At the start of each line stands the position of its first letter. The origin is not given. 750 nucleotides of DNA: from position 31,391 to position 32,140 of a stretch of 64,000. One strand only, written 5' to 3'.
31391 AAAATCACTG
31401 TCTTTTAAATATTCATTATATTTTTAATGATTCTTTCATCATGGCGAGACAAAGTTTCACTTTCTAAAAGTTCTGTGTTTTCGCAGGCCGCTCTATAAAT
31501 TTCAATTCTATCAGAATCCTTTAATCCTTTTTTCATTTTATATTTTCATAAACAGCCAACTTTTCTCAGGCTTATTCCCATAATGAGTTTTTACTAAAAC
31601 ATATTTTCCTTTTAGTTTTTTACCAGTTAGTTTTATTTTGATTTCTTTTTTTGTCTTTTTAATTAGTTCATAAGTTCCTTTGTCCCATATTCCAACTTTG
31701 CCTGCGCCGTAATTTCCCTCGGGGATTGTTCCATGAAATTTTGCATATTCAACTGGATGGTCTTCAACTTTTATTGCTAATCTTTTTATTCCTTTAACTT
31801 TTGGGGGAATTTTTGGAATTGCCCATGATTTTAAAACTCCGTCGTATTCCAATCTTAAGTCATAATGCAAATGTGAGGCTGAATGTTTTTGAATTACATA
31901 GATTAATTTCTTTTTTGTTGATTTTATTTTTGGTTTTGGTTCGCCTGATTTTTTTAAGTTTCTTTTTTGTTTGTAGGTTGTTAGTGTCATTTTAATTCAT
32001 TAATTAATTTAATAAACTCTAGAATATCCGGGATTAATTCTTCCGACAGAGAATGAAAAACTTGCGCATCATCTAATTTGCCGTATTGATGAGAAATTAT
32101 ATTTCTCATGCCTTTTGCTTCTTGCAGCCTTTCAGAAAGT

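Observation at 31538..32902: Operon coupling a HepT/MntA (HEPN-NTase) toxin-antitoxin pair to a stand-alone LigD-type 3'-phosphoesterase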

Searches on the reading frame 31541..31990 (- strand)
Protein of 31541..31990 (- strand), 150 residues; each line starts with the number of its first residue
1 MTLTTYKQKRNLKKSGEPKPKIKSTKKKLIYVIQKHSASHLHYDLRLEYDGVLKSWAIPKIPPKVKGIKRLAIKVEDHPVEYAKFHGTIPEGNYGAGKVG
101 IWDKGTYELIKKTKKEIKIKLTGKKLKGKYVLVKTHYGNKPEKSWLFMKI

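Call 3: search_protein_families(library=pfam, proteins=[window:31541-31990:-], max_evalue=0.1)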
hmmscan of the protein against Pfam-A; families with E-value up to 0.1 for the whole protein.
window:31541-31990:- (150 aa): 1 family
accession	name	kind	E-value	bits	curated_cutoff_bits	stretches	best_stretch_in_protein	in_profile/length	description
PF13298.12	LigD_N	-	6.2e-40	136.1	31.1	1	34-134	1-107/107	DNA Ligase D 3'-phosphoesterase domain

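Call 4: search_protein_families(library=ncbifam, proteins=[window:31541-31990:-], max_evalue=0.1)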
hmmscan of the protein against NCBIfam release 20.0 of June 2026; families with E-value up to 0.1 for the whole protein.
window:31541-31990:- (150 aa): 3 families
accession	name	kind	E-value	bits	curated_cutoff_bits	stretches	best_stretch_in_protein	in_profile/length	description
NF004628.0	PRK05972.1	subfamily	2e-55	188.4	895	1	2-149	5-160/870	ATP-dependent DNA ligase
TIGR02777.1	LigD_PE_dom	equivalog_domain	1.2e-54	184.3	144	1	3-149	1-152/156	DNA ligase D, 3'-phosphoesterase domain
NF007210.0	PRK09632.1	equivalog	5.8e-52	177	989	1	2-148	300-442/781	ATP-dependent DNA ligase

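Call 8: find_encoding_contigs(protein=window:31541-31990:-, flank=10000, max_places=10)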
Protein window:31541-31990:- (150 aa): 3 contigs read that carry it; 1 place shown.
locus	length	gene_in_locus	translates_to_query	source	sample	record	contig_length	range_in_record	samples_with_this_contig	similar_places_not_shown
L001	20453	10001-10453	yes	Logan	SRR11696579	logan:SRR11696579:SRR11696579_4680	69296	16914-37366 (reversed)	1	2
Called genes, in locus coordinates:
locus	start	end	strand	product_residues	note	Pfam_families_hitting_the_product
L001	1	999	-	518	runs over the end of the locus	PF18765:Polbeta (faint), PF01909:NTP_transf_2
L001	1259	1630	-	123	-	-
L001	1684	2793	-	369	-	PF04055:Radical_SAM, PF13353:Fer4_12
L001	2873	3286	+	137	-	-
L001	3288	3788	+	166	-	PF03773:ArsP_1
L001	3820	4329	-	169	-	-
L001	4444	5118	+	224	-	PF24038:DUF7347 (weak), PF00293:NUDIX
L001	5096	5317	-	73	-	-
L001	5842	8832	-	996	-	-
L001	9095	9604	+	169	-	PF01909:NTP_transf_2, PF18765:Polbeta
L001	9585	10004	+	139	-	PF01934:HepT-like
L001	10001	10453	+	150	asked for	PF13298:LigD_N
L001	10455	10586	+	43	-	-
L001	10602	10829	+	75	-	-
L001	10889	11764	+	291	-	PF04014:MazE_antitoxin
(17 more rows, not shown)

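Call 10: find_homologous_proteins(query=window:31541-31990:-, max_evalue=1e-10)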
Query window:31541-31990:- (150 aa): 7977 proteins with E <= 1e-10 among 8000 candidates; the best 120 are listed.
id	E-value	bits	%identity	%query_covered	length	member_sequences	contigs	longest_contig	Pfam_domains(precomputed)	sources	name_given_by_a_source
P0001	9.6e-92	323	100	100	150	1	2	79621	PF13298.13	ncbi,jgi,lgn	ncbi:MAG: DNA polymerase ligase N-terminal domain-containing protein [Candidatus Pacearchaeota archa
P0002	1.8e-78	280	85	100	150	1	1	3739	PF13298.13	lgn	-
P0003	4.3e-70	253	75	100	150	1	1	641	PF13298.13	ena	-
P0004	1.0e-67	245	76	100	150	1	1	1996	PF13298.13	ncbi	-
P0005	1.1e-67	245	79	100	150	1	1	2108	PF13298.13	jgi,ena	-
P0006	1.4e-67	245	75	100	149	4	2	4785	PF13298.13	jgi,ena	-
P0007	1.6e-67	244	75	100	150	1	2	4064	PF13298.13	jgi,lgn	-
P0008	1.8e-67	244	76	100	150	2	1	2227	PF13298.13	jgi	-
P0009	2.4e-67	244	76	100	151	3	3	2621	PF13298.13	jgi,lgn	-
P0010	2.9e-67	244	77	100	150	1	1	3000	PF13298.13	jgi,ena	-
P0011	3.0e-67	244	76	100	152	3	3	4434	PF13298.13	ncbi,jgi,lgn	-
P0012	3.4e-67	243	77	100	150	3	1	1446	PF13298.13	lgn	-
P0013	4.1e-67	243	74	100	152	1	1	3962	PF13298.13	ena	-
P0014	5.5e-67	243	74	100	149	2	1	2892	PF13298.13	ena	-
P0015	5.9e-67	243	75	100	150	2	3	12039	PF13298.13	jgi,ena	-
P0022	1.0e-65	239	75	100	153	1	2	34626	PF13298.13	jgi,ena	jgi:DNA ligase D-like protein (predicted 3'-phosphoesterase)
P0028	2.5e-65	237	72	100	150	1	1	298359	PF13298.13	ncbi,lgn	-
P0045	3.4e-64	234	74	100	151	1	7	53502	PF13298.13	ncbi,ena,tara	tara:strand:+ start:855 stop:1310 length:456 start_codon:yes stop_codon:yes gene_type:complete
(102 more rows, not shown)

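Call 11: find_related_loci(query=window:31541-31990:-, collection=genome_contigs, flank=6000)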
Query window:31541-31990:- (150 aa) in genome_contigs; peptide patterns used: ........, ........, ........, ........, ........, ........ (x = any residue, [..] = any of these).
600 stretches matched a pattern (row limit reached: there are more); 492 encode a relative of the query (tblastn E <= 1e-3); the best 80 are kept; 80 distinct loci.
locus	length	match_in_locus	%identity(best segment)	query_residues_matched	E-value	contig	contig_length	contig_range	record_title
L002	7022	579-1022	72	1-149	3e-68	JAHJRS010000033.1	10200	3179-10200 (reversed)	MAG: Nanoarchaeota archaeon isolate OS_PC_MetaG.mb.161 OS_PC_MetaG.mb.161_k141_310722, whole genome shotgun sequence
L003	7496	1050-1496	72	1-149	5e-68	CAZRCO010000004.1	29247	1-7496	MAG TPA_asm: Candidatus Woesearchaeota archaeon isolate binchicken_co34_553 genome assembly, contig: NODE_2339_length_29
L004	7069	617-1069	71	1-150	1e-65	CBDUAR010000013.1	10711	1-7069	MAG TPA_asm: uncultured archaeon isolate ERR2431951_metabat2_56 genome assembly, contig: ERZ23879989.2375, whole genome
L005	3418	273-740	70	1-150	2e-65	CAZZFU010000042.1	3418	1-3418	MAG TPA_asm: Candidatus Woesearchaeota archaeon isolate binchicken_co89_107 genome assembly, contig: NODE_63130_length_3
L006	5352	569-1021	73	1-150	3e-65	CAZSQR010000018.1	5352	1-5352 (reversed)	MAG TPA_asm: Candidatus Woesearchaeota archaeon isolate binchicken_co100_113 genome assembly, contig: NODE_24729_length_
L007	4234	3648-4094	69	1-150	4e-64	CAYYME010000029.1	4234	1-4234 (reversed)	MAG TPA_asm: Candidatus Woesearchaeota archaeon isolate binchicken_co228_478 genome assembly, contig: NODE_36329_length_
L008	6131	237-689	68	1-150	7e-64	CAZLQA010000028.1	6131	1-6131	MAG TPA_asm: Candidatus Woesearchaeota archaeon isolate SRP050083_co1_286 genome assembly, contig: NODE_7380_length_6131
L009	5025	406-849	71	1-150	5e-64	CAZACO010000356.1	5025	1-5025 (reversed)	MAG TPA_asm: uncultured Desulfobacteraceae bacterium isolate binchicken_co129_686 genome assembly, contig: NODE_60097_le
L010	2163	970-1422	70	1-150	2e-64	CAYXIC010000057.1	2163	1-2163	MAG TPA_asm: Candidatus Woesearchaeota archaeon isolate binchicken_co110_96 genome assembly, contig: NODE_120057_length_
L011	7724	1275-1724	66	1-150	7e-62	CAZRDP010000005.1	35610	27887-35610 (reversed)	MAG TPA_asm: Candidatus Woesearchaeota archaeon isolate SRP239243_co1_214 genome assembly, contig: NODE_1562_length_3561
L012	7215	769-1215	67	1-150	3e-60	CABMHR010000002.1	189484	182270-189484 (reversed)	uncultured archaeon isolate LFW-273_1 genome assembly, contig: LFW2731_2, whole genome shotgun sequence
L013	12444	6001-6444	69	3-150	2e-58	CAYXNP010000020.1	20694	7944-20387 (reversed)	MAG TPA_asm: Candidatus Woesearchaeota archaeon isolate SRP050083_co1_23 genome assembly, contig: NODE_1005_length_20694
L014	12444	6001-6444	68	1-150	1e-57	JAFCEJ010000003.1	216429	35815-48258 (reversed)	Candidatus Pacearchaeota archaeon isolate Meg22_1214_Bin_100 Meg22_1214_Bin_100_scaffold_202, whole genome shotgun seque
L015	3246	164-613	65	1-150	5e-57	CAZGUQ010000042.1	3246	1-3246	MAG TPA_asm: Candidatus Woesearchaeota archaeon isolate SRP050083_co1_431 genome assembly, contig: NODE_21208_length_324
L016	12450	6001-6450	67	1-149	6e-57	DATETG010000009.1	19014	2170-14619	MAG TPA_asm: Candidatus Nanoarchaeia archaeon isolate SMAG_U8309 k141_234433, whole genome shotgun sequence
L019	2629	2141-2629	63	1-145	2e-56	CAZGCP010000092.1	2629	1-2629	MAG TPA_asm: Candidatus Woesearchaeota archaeon isolate binchicken_co8_193 genome assembly, contig: NODE_80992_length_26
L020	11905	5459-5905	63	22-150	2e-55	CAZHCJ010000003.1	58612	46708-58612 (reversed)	MAG TPA_asm: Candidatus Woesearchaeota archaeon isolate SRP141376_co2_89 genome assembly, contig: NODE_1331_length_58612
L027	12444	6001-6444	63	2-149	2e-53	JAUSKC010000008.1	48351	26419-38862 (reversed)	MAG: Nanoarchaeota archaeon isolate E14_metabat.bin.35 E14_k141_1042965, whole genome shotgun sequence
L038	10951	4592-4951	70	29-149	1e-51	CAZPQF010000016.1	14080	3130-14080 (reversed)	MAG TPA_asm: Candidatus Woesearchaeota archaeon isolate SRP141376_co1_362 genome assembly, contig: NODE_8458_length_1408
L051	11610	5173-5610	53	1-149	8e-48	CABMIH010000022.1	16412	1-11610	uncultured archaeon isolate LFW-280_3_2 genome assembly, contig: LFW28032_29, whole genome shotgun sequence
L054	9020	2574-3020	58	3-149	6e-48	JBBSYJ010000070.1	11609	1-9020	MAG: Nanoarchaeota archaeon isolate H32-bin101_1 H32_bin101_1_000000000070, whole genome shotgun sequence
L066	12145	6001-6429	58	3-148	5e-47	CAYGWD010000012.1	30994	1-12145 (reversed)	MAG TPA_asm: uncultured archaeon isolate ERP119294_co1_153 genome assembly, contig: NODE_1614_length_30994_cov_12.768868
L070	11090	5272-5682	61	30-150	6e-47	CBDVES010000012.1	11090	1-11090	MAG TPA_asm: uncultured archaeon isolate SRR22302360_concoct_122 genome assembly, contig: ERZ25073602.1967, whole genome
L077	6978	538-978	57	1-149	7e-47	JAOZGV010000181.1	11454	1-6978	MAG: Candidatus Bathyarchaeota archaeon isolate DVMM_2 S190cm_k147_2315220, whole genome shotgun sequence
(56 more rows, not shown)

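Call 17: search_protein_families(library=pfam, proteins=[L070:4282-4839:+, L070:4839-5252:+, L019:1794-2141:+, L066:5358-5990:+, L066:4747-5358:+, L051:4537-5166:+, L051:5616-6170:+, L054:1514-2575:+, L077:48-554:+, L007:2674-3642:+], max_evalue=0.01)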
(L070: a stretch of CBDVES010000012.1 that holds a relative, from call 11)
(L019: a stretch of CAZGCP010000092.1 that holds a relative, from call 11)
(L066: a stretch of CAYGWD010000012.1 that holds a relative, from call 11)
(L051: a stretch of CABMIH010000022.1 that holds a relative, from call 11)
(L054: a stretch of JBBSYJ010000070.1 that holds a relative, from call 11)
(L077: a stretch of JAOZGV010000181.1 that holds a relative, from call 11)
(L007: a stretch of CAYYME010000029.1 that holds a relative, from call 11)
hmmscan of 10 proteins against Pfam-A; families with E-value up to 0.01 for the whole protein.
L070:4282-4839:+ (186 aa): 8 families
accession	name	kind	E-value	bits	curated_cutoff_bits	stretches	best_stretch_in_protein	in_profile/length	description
PF01909.29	NTP_transf_2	-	6.3e-11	42.9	21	1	92-152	4-69/93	Nucleotidyltransferase domain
PF18765.7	Polbeta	-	7e-11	42.6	26.9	1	92-179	3-88/93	Polymerase beta, Nucleotidyltransferase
PF01022.26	HTH_5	-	9.1e-06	25.9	22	1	13-47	6-37/47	Bacterial regulatory protein, arsR family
PF13936.12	HTH_38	-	0.00048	20.2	27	1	28-47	23-42/44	Helix-turn-helix domain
PF22600.2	MTPAP-like_central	-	0.00062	20.3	27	1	77-152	14-71/139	Poly(A) RNA polymerase, mitochondrial-like, central palm domain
PF08280.17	HTH_Mga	-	0.0025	18.2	23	0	13-51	9-48/59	M protein trans-acting positive regulator (MGA) HTH domain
PF13412.12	HTH_24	-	0.0037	17.2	21.9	0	28-48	20-40/48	Winged helix-turn-helix DNA-binding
PF08279.18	HTH_11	-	0.0048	17.2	25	0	12-48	3-38/55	HTH domain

L070:4839-5252:+ (138 aa): 1 family
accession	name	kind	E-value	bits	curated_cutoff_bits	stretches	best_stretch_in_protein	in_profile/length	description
PF01861.22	BpsA_C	-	0.0087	15.8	27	0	31-98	54-116/243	Branched-chain polyamine synthase A C-terminal domain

L019:1794-2141:+ (116 aa): 0 families

L066:5358-5990:+ (211 aa): 4 families
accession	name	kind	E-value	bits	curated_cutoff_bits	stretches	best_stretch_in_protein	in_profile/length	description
PF00730.31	HhH-GPD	-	4.1e-21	75.8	26.2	1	32-167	1-107/108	HhH-GPD superfamily base excision DNA repair protein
PF00633.29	HHH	-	3.4e-09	36.5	24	1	97-124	1-28/30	Helix-hairpin-helix motif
PF14520.12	HHH_5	-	0.001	19.9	27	0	107-124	35-52/57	Helix-hairpin-helix domain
PF21176.3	RecR_HhH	-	0.0087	16.3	27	0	106-121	5-20/45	RecR, helix-hairpin-helix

L066:4747-5358:+ (204 aa): 11 families
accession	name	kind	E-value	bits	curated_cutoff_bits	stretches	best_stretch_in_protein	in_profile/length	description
PF13489.12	Methyltransf_23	-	6.1e-13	49.3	27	1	29-189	19-163/164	Methyltransferase domain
PF13847.12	Methyltransf_31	-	7.3e-13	48.9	27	1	31-141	2-129/145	Methyltransferase domain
PF08242.18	Methyltransf_12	-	3.4e-12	47.4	30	1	37-126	1-98/98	Methyltransferase domain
PF13649.12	Methyltransf_25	-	1.1e-09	39.3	27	1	37-124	2-97/97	Methyltransferase domain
PF08241.18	Methyltransf_11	-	3.1e-09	37.8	21.2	1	37-128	1-95/95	Methyltransferase domain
PF01209.24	Ubie_methyltran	-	8.1e-06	25.8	20.1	1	12-197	30-225/233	ubiE/COQ5 methyltransferase family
PF05175.20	MTS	-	0.00011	22.3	23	1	32-141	31-151/170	Methyltransferase small domain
PF02353.26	CMAS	-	0.00046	20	27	1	32-138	62-174/273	Mycolic acid cyclopropane synthetase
PF05219.18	DREV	-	0.00073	19.2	26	1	11-186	73-234/265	DREV methyltransferase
PF02390.23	Methyltransf_4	-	0.00097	19.1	24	0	34-68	3-37/173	Putative methyltransferase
PF01739.24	CheR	-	0.0073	16.2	27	0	83-135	127-180/195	CheR methyltransferase, SAM binding domain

L051:4537-5166:+ (210 aa): 3 families
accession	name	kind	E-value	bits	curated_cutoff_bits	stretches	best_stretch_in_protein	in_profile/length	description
PF00730.31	HhH-GPD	-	1.4e-29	103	26.2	1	33-169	1-108/108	HhH-GPD superfamily base excision DNA repair protein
PF00633.29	HHH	-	1.7e-06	28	24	1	99-126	2-29/30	Helix-hairpin-helix motif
PF10576.14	EndIII_4Fe-2S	-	3.6e-06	27.5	20.5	1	187-203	1-17/17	Iron-sulfur binding domain of endonuclease III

L051:5616-6170:+ (185 aa): 1 family
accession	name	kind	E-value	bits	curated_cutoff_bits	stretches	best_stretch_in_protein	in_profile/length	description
PF00596.27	Aldolase_II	-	2.9e-37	128.8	22.2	1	6-177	2-182/183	Class II Aldolase and Adducin N-terminal domain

L054:1514-2575:+ (354 aa): 4 families
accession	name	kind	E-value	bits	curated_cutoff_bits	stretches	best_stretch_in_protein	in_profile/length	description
PF03161.18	LAGLIDADG_2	-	2.7e-26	92.9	25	1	143-310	2-168/168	LAGLIDADG DNA endonuclease family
PF13542.12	HTH_Tnp_ISL3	-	0.0011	18.9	27.4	0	94-115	29-50/51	Helix-turn-helix domain of transposase family ISL3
PF13591.12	MerR_2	-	0.0058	16.8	29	1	3-51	20-68/84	MerR HTH family regulatory protein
PF13518.12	HTH_28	-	0.0088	16.5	25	0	23-53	8-37/52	Helix-turn-helix domain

L077:48-554:+ (169 aa): 1 family
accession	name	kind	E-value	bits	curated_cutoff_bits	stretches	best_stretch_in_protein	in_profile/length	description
PF01980.22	TrmO_N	-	7e-29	100.8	26.8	1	28-130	11-111/116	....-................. O N-terminal domain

L007:2674-3642:+ (323 aa): 1 family
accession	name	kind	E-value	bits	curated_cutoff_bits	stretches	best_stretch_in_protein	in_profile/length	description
PF02156.21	Glyco_hydro_26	-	0.00032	20.6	20.2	1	150-223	171-244/311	Glycosyl hydrolase family 26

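Call 25: search_solved_structures(query=window:31541-31990:-, show_alignments=3)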
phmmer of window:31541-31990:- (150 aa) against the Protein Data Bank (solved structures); distinct sequences matched with E-value up to 0.001: 5.
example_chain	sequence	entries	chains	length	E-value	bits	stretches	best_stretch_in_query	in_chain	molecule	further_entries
3p43_A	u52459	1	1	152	1.4e-52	181.2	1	3-149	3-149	Putative uncharacterized protein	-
3p4h_A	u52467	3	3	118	9.3e-39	136.3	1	31-138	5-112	ATP-dependent DNA ligase, N-terminal domain protein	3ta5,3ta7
5dmp_A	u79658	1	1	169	5.3e-37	130.6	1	28-149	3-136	Uncharacterized protein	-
2lj6_A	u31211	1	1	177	9.1e-37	129.8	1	3-149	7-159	Probable ATP-dependent DNA ligase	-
3n9b_A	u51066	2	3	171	6.7e-35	123.8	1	18-149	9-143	Probable ATP-dependent DNA ligase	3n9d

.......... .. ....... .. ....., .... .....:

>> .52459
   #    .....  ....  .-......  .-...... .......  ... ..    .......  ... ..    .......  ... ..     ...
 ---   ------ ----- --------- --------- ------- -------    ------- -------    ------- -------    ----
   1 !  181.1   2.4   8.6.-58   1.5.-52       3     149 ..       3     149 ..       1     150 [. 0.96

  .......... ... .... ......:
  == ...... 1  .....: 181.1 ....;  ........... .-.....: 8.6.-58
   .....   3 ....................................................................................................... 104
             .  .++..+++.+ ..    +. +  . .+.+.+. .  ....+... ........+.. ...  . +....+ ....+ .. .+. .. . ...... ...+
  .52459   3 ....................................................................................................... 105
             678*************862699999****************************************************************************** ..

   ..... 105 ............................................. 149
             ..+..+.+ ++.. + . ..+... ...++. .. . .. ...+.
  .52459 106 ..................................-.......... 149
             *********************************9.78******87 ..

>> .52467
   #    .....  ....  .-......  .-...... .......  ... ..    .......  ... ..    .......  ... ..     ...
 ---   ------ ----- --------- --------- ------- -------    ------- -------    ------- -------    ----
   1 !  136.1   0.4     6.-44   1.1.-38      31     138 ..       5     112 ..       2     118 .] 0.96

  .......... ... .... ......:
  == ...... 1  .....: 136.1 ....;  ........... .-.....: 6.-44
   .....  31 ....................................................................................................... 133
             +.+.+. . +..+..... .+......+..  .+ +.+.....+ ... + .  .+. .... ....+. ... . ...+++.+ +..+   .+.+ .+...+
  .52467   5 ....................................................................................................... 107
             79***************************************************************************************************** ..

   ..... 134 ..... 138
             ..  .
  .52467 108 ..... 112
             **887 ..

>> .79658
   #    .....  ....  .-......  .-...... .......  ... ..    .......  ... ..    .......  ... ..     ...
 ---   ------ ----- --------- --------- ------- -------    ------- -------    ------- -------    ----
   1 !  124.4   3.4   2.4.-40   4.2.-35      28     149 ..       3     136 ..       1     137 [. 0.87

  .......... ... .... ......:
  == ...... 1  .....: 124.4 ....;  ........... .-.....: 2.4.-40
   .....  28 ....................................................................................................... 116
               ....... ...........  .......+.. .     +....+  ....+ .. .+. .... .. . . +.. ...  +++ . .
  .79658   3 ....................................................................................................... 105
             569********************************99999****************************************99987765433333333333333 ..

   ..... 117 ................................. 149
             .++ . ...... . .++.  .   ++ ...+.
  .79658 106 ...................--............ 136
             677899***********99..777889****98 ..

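Call 44: search_protein_families(library=pfam, proteins=[L020:6021-6233:+, L020:6224-6595:+, L038:3220-3486:+, L016:5416-5637:+, L016:5763-5996:+, L027:5338-5664:+], max_evalue=0.01)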
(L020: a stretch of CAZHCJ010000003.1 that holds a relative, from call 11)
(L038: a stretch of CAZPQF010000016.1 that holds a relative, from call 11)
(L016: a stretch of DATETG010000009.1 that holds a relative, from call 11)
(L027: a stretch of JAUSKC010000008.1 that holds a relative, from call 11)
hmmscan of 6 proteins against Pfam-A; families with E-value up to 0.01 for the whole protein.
L020:6021-6233:+ (71 aa): 1 family
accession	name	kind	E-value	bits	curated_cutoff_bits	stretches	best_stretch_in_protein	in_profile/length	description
PF04014.23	MazE_antitoxin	-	2.8e-08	34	24.7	1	8-38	2-32/48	Antidote-toxin recognition MazE, bacterial antitoxin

L020:6224-6595:+ (124 aa): 1 family
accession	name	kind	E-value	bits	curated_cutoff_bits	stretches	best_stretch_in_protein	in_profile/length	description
PF01850.27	PIN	-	1.6e-08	35.6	23.6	1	7-118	1-118/120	PIN domain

L038:3220-3486:+ (89 aa): 1 family
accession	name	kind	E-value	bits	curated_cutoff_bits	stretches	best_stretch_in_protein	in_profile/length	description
PF05016.21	ParE_toxin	-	7.4e-05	23.7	23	1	8-87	9-89/89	ParE toxin of type II toxin-antitoxin system, parDE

L016:5416-5637:+ (74 aa): 7 families
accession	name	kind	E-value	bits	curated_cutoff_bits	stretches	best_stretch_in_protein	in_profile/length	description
PF01155.25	HypA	-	4.2e-05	24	28.9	1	32-69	58-97/112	Hydrogenase/urease nickel incorporation, metallochaperone, hypA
PF12172.15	zf-ChsH2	-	4.4e-05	23.6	23.2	1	45-67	12-34/37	ChsH2, rubredoxin-like zinc ribbon domain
PF12773.13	DZR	-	5.6e-05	23.7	27.3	1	44-65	24-45/45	Double zinc ribbon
PF13248.11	Zn_ribbon_3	-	0.00041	20.1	27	1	44-67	2-25/26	zinc-ribbon domain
PF17032.10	Zn_ribbon_15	-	0.00085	20.5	28.9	1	44-65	52-73/73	zinc-ribbon family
PF13240.11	Zn_Ribbon_1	-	0.0014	18.8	25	1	46-67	1-22/23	zinc-ribbon domain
PF10235.14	Cript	-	0.0057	17.7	25.5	1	26-70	24-72/90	Microtubule-associated protein CRIPT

L016:5763-5996:+ (78 aa): 1 family
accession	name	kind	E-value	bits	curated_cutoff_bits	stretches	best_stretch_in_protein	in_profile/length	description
PF18898.5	DUF5654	-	4.4e-20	71.9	23.8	1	4-73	1-70/71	Family of unknown function (DUF5654)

L027:5338-5664:+ (109 aa): 0 families

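Call 45: search_protein_families(library=pfam, proteins=[L070:4839-5252:+, L070:3676-4152:-, L070:5685-5975:-, L008:923-1192:-, L008:1197-1427:-], max_evalue=1)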
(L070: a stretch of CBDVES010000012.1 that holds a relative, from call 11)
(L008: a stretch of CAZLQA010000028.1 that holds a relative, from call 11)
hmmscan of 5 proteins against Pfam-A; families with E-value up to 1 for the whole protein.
L070:4839-5252:+ (138 aa): 4 families
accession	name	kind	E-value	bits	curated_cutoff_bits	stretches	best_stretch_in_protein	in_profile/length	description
PF01861.22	BpsA_C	-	0.0087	15.8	27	1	31-98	54-116/243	Branched-chain polyamine synthase A C-terminal domain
PF13041.12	PPR_2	-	0.16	12.5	30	1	105-126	10-31/50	PPR repeat family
PF03489.22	SapB_2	-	0.24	12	21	1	48-63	5-20/34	Saposin-like type B, region 2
PF01535.26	PPR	-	0.5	11.2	25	1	107-126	9-28/31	PPR repeat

L070:3676-4152:- (159 aa): 1 family
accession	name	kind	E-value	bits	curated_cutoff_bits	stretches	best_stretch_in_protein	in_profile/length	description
PF02493.26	MORN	-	0.22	11.9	22.5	1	98-109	1-12/23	MORN repeat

L070:5685-5975:- (97 aa): 0 families

L008:923-1192:- (90 aa): 4 families
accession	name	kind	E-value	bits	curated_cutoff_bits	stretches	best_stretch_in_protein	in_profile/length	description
PF05016.21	ParE_toxin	-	0.002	19.1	23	1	7-84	8-87/89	ParE toxin of type II toxin-antitoxin system, parDE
PF11663.14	Toxin_YhaV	-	0.036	14.5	35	1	20-76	33-95/138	Toxin with endonuclease activity, of toxin-antitoxin system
PF15781.12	ParE-like_toxin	-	0.041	14.3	28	1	11-87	8-84/87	ParE-like toxin of type II bacterial toxin-antitoxin system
PF24237.1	INO80E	-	0.27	12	27.8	0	40-63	22-45/48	INO80 complex subunit E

L008:1197-1427:- (77 aa): 3 families
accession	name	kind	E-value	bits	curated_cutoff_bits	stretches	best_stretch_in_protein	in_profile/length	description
PF10884.14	DUF2683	-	5.4e-05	23.8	27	1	16-67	5-59/66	Protein of unknown function (DUF2683)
PF08307.16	Glyco_hydro_98C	-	0.02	14.9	25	1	22-74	186-239/270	Glycosyl hydrolase family 98 C-terminal domain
PF18000.7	Top6b_C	-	0.022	15.3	28.6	1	7-65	6-65/111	Type 2 DNA topoisomerase 6 subunit B C-terminal domain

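Call 49: search_protein_families(library=padloc, proteins=[window:31541-31990:-], max_evalue=0.01)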
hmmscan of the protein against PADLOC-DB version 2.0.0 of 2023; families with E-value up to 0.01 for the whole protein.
window:31541-31990:- (150 aa): 0 families
